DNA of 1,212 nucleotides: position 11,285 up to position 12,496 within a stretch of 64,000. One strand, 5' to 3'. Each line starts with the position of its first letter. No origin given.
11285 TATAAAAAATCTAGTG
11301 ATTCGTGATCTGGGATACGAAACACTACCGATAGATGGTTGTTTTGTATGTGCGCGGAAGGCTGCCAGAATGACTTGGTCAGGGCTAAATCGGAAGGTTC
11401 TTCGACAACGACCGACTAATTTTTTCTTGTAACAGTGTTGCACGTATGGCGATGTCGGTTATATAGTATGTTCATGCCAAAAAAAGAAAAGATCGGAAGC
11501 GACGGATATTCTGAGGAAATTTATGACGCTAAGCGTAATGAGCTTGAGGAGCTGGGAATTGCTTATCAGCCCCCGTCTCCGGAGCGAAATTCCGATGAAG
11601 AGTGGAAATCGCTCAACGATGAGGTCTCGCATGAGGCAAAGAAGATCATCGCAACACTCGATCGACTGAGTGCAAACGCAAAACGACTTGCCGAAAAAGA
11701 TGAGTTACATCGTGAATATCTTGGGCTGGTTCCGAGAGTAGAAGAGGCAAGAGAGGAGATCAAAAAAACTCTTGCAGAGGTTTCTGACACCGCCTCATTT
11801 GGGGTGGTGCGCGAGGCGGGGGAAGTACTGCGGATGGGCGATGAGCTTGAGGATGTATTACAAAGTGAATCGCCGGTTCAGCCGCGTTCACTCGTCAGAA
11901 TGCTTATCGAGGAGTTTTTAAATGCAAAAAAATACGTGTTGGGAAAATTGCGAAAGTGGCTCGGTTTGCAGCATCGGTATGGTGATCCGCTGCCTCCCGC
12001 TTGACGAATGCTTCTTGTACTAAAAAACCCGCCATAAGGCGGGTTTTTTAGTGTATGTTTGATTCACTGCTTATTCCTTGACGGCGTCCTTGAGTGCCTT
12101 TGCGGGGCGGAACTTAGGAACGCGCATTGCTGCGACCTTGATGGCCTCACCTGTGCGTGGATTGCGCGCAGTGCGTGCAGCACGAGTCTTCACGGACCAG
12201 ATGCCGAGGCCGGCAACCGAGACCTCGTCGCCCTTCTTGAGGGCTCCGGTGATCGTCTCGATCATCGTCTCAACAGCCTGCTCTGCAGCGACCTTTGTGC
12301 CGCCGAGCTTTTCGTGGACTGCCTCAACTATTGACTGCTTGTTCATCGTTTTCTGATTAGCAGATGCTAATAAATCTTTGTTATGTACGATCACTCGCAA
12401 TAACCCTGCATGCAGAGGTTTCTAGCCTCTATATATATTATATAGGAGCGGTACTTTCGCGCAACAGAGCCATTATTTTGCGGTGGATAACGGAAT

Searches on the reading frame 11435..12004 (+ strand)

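Call 56: search_protein_families(library=pfam, proteins=[window:11435-12004:+], max_evalue=1)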
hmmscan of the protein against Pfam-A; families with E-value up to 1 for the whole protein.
window:11435-12004:+ (189 aa): 4 families
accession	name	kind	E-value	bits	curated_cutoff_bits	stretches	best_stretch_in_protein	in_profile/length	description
PF03194.20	LUC7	-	0.008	16.4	33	1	58-139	79-162/246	LUC7 N_terminus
PF10046.14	BLOC1_2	-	0.065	14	33.4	1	59-115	27-83/96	Biogenesis of lysosome-related organelles complex-1 subunit 2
PF08663.15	HalX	-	0.11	13.3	23.2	0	91-123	33-65/68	HalX domain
PF03230.18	Antirestrict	-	0.19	12.3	25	1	59-98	36-74/92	Antirestriction protein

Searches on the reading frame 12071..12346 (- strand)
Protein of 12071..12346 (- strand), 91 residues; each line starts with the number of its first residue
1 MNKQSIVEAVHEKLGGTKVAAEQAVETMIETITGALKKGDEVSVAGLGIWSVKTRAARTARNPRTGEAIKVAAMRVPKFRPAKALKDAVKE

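Call 10: find_encoding_contigs(protein=window:12071-12346:-, flank=6000, max_places=10)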
Protein window:12071-12346:- (91 aa): 13 contigs read that carry it; 6 places shown.
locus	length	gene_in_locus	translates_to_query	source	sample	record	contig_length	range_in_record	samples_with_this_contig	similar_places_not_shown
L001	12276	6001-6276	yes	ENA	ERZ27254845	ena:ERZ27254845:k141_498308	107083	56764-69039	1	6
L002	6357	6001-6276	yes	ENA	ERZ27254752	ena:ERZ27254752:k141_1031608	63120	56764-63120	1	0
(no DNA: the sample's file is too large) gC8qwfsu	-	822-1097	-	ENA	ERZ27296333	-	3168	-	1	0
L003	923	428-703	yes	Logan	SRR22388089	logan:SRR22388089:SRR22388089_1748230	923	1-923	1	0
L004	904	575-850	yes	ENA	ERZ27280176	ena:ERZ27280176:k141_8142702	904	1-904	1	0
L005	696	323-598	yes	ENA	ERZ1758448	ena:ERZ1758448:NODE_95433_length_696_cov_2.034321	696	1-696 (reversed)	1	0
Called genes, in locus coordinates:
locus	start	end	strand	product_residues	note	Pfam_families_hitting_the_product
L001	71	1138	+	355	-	PF05697:Trigger_N, PF05698:Trigger_C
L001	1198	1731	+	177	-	-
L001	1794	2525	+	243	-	PF07722:Peptidase_C26, PF00117:GATase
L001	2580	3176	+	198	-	PF00574:CLP_protease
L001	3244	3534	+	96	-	-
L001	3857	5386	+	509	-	PF12072:RNase_Y_N, PF00013:KH_1 (faint), PF01966:HD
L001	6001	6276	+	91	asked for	PF00216:Bac_DNA_binding, PF18291:HU-HIG (weak)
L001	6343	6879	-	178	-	-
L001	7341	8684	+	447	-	PF02878:PGM_PMM_I, PF02879:PGM_PMM_II, PF02880:PGM_PMM_III, PF00408:PGM_PMM_IV (weak)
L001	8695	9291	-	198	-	PF00730:HhH-GPD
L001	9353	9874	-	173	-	-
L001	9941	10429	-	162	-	PF03975:CheD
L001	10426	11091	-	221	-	PF13690:CheX (weak), PF04509:CheC (weak)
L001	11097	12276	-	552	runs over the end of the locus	PF01627:Hpt, PF02518:HATPase_c, PF01584:CheW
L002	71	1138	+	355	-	PF05697:Trigger_N, PF05698:Trigger_C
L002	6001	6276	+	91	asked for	PF00216:Bac_DNA_binding, PF18291:HU-HIG (weak)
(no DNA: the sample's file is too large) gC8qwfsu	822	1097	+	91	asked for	PF00216:Bac_DNA_binding, PF18291:HU-HIG (weak)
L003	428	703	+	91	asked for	PF00216:Bac_DNA_binding, PF18291:HU-HIG (weak)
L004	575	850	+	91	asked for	PF00216:Bac_DNA_binding, PF18291:HU-HIG (weak)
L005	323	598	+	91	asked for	PF00216:Bac_DNA_binding, PF18291:HU-HIG (weak)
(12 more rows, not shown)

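Call 15: find_related_loci(query=window:12071-12346:-, collection=genome_contigs, flank=3000)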
Query window:12071-12346:- (91 aa) in genome_contigs; peptide patterns used: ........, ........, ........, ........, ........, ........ (x = any residue, [..] = any of these).
600 stretches matched a pattern (row limit reached: there are more); 540 encode a relative of the query (tblastn E <= 1e-3); the best 80 are kept; 80 distinct loci.
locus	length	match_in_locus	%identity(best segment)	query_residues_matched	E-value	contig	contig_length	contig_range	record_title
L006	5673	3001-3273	99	1-91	4e-55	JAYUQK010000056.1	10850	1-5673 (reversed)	MAG: Candidatus Lloydbacteria bacterium isolate GL114_DN_metabinner_11 GL114_DN_metabinner_11_55, whole genome shotgun s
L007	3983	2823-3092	93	1-90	6e-52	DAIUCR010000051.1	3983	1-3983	MAG TPA_asm: Patescibacteria group bacterium isolate CTOTU11756 NODE_8179_length_3983_cov_17.799898, whole genome shotgu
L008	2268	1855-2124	83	1-90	5e-47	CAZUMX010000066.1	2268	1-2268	MAG TPA_asm: uncultured Candidatus Saccharibacteria bacterium isolate SRP278252_co2_168 genome assembly, contig: NODE_11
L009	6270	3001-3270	87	1-90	5e-46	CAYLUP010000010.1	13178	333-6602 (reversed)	MAG TPA_asm: uncultured Candidatus Saccharibacteria bacterium isolate binchicken_co154_445 genome assembly, contig: NODE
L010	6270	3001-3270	82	1-90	2e-44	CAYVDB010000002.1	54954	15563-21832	MAG TPA_asm: uncultured Candidatus Saccharibacteria bacterium isolate SRP287051_co2_78 genome assembly, contig: NODE_132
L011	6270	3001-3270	82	1-90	2e-43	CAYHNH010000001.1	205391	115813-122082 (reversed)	MAG TPA_asm: uncultured Candidatus Saccharibacteria bacterium isolate ERP119705_co13_543 genome assembly, contig: NODE_3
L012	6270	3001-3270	82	1-90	3e-43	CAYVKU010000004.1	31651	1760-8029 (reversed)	MAG TPA_asm: uncultured Candidatus Saccharibacteria bacterium isolate SRP290908_co1_111 genome assembly, contig: NODE_16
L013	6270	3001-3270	80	1-90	4e-43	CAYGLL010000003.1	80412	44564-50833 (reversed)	MAG TPA_asm: uncultured Candidatus Saccharibacteria bacterium isolate ERP113451_co5_314 genome assembly, contig: NODE_55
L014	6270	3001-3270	81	1-90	9e-43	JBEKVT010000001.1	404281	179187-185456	MAG: Minisyncoccia bacterium isolate SPRUCE 610 SPRUCE_610_1, whole genome shotgun sequence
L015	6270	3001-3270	81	1-90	8e-43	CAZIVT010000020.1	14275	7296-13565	MAG TPA_asm: uncultured Candidatus Saccharibacteria bacterium isolate SRP300315_co1_71 genome assembly, contig: NODE_189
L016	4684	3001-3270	80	1-90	9e-43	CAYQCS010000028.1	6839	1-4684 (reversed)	MAG TPA_asm: uncultured Candidatus Saccharibacteria bacterium isolate SRP135725_co1_650 genome assembly, contig: NODE_16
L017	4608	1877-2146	77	1-90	2e-42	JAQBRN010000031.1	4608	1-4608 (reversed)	MAG: Parcubacteria group bacterium isolate RYN_400 scaffold_2844825, whole genome shotgun sequence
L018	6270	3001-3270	78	1-90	1e-42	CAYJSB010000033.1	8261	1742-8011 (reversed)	MAG TPA_asm: uncultured Candidatus Saccharibacteria bacterium isolate ERP125453_co1_310 genome assembly, contig: NODE_10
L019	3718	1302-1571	74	1-90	5e-42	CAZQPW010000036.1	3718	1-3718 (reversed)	MAG TPA_asm: uncultured Candidatus Saccharibacteria bacterium isolate SRP189682_co2_243 genome assembly, contig: NODE_64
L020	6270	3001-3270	79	1-90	4e-42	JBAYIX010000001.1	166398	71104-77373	MAG: Candidatus Paceibacterota bacterium isolate SO_2016_GW1_41 scaffold00185_OW334_2016, whole genome shotgun sequence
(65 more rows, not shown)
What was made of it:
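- A Patescibacteria MAG, Lloydbacteria-like (call 15).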

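Call 32: find_homologous_proteins(query=window:12071-12346:-, max_evalue=1e-30)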
Query window:12071-12346:- (91 aa): 2531 proteins with E <= 1e-30 among 7873 candidates; the best 120 are listed.
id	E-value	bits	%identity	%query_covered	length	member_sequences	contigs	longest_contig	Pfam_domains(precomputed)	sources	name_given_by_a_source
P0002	8.5e-48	177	99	100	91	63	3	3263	PF00216.27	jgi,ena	-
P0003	1.7e-47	176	98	100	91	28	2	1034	PF18291.7,PF00216.27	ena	-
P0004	4.6e-45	168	96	99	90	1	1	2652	PF18291.7,PF00216.27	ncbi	-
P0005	9.9e-44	164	92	100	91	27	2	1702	PF18291.7,PF00216.27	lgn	-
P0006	2.1e-43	163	94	99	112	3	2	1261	PF18291.7,PF00216.27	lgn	-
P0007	7.7e-43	161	91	99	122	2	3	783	PF18291.7,PF00216.27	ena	-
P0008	1.0e-42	161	93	99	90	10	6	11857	PF18291.7,PF00216.27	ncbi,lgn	-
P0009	2.5e-42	160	91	99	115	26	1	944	PF18291.7,PF00216.27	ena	-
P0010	5.0e-42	159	91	99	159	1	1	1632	PF18291.7,PF00216.27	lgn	-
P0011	1.2e-41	158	88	99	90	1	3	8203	PF18291.7,PF00216.27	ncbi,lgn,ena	-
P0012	1.7e-41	157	90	99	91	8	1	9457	PF18291.7,PF00216.27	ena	-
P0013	1.7e-40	154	87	99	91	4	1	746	PF00216.27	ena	-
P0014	2.0e-40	154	87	99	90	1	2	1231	PF18291.7,PF00216.27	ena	-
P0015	2.3e-40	154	86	100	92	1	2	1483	PF18291.7,PF00216.27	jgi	jgi:DNA-binding protein HU-beta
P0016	2.7e-40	153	84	99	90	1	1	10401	PF18291.7,PF00216.27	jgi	jgi:DNA-binding protein HU-beta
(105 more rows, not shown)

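Call 33: find_encoding_contigs(protein=P0002, flank=2500, max_places=10)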
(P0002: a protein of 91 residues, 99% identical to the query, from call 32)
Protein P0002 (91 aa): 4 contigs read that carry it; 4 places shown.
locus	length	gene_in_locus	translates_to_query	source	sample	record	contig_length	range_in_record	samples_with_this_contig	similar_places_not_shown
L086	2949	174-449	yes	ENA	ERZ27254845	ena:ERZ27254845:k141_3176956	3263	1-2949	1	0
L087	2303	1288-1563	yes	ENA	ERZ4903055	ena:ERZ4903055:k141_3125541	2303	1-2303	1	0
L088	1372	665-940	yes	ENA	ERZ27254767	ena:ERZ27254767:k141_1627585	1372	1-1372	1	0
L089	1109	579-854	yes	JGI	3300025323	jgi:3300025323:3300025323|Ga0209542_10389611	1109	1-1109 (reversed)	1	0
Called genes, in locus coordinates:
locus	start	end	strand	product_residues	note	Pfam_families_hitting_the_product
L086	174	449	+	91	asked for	PF00216:Bac_DNA_binding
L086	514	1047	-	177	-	-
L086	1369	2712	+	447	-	PF02878:PGM_PMM_I, PF02879:PGM_PMM_II, PF02880:PGM_PMM_III, PF00408:PGM_PMM_IV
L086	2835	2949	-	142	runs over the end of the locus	?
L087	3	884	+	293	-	?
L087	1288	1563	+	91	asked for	PF00216:Bac_DNA_binding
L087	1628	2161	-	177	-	-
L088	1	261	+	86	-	?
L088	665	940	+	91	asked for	PF00216:Bac_DNA_binding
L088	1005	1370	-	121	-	?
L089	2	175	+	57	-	?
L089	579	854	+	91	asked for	PF00216:Bac_DNA_binding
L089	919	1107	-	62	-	?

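Call 34: find_encoding_contigs(protein=P0003, flank=2500, max_places=10)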
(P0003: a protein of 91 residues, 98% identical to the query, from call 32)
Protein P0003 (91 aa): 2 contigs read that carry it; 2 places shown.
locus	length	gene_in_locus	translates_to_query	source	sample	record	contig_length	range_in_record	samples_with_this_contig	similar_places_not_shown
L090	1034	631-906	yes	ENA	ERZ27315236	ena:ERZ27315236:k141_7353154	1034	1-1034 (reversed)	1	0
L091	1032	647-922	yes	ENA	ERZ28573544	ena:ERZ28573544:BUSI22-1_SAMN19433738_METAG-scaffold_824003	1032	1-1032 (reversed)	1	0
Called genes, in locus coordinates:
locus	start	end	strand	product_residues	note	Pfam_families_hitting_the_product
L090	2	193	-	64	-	?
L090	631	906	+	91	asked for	PF00216:Bac_DNA_binding, PF18291:HU-HIG (weak)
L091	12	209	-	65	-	-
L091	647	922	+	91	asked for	PF00216:Bac_DNA_binding, PF18291:HU-HIG (weak)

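Call 35: find_encoding_contigs(protein=P0005, flank=2500, max_places=10)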
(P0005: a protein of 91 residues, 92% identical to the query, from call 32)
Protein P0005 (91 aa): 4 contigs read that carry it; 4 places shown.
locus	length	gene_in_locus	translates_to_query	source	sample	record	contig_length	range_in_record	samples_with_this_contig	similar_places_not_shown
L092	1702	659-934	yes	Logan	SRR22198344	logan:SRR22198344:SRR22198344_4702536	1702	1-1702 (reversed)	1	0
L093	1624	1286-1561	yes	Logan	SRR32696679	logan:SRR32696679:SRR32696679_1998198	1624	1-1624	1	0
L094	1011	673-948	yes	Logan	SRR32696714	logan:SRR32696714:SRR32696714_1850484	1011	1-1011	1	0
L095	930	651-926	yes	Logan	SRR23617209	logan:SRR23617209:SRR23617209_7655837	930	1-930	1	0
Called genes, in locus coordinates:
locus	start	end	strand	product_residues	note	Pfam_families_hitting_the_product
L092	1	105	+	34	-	?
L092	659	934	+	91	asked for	PF00216:Bac_DNA_binding, PF18291:HU-HIG (weak)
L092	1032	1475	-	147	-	-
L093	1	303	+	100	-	?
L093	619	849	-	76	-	-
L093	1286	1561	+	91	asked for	PF00216:Bac_DNA_binding, PF18291:HU-HIG (weak)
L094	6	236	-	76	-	-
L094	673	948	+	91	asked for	PF00216:Bac_DNA_binding, PF18291:HU-HIG (weak)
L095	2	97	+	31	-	?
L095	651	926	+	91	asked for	PF00216:Bac_DNA_binding, PF18291:HU-HIG (weak)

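Call 59: find_encoding_contigs(protein=P0004, flank=1500, max_places=10)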
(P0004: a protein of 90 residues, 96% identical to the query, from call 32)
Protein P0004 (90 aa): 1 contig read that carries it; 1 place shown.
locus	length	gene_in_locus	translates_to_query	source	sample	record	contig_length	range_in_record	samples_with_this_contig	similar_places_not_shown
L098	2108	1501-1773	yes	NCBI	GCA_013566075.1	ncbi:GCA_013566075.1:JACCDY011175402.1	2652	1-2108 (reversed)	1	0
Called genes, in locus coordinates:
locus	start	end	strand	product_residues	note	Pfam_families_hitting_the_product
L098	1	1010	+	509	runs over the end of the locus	PF12072:RNase_Y_N, PF00013:KH_1 (weak), PF01966:HD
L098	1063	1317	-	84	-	-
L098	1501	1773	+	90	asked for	PF00216:Bac_DNA_binding, PF18291:HU-HIG (weak)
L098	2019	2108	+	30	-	?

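Call 60: find_encoding_contigs(protein=P0006, flank=1500, max_places=10)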
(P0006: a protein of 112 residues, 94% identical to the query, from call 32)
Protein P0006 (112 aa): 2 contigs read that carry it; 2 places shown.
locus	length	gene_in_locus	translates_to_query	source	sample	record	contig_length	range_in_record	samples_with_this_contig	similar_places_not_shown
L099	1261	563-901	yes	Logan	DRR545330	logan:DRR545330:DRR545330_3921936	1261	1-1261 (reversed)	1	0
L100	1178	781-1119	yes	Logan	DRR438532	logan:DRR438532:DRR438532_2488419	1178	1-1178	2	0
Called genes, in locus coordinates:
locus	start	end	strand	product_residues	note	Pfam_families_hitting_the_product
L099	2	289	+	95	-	?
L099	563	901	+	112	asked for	PF18291:HU-HIG, PF00216:Bac_DNA_binding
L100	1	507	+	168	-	?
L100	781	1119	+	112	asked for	PF18291:HU-HIG, PF00216:Bac_DNA_binding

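Call 61: find_encoding_contigs(protein=P0009, flank=1500, max_places=10)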
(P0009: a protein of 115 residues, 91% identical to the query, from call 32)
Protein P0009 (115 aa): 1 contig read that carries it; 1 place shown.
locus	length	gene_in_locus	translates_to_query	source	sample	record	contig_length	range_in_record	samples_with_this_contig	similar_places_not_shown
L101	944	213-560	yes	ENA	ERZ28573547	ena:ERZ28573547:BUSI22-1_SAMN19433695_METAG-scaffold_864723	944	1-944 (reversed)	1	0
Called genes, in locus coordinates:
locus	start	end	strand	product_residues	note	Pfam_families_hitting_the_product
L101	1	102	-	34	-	?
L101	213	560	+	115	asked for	PF18291:HU-HIG, PF00216:Bac_DNA_binding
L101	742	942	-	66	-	?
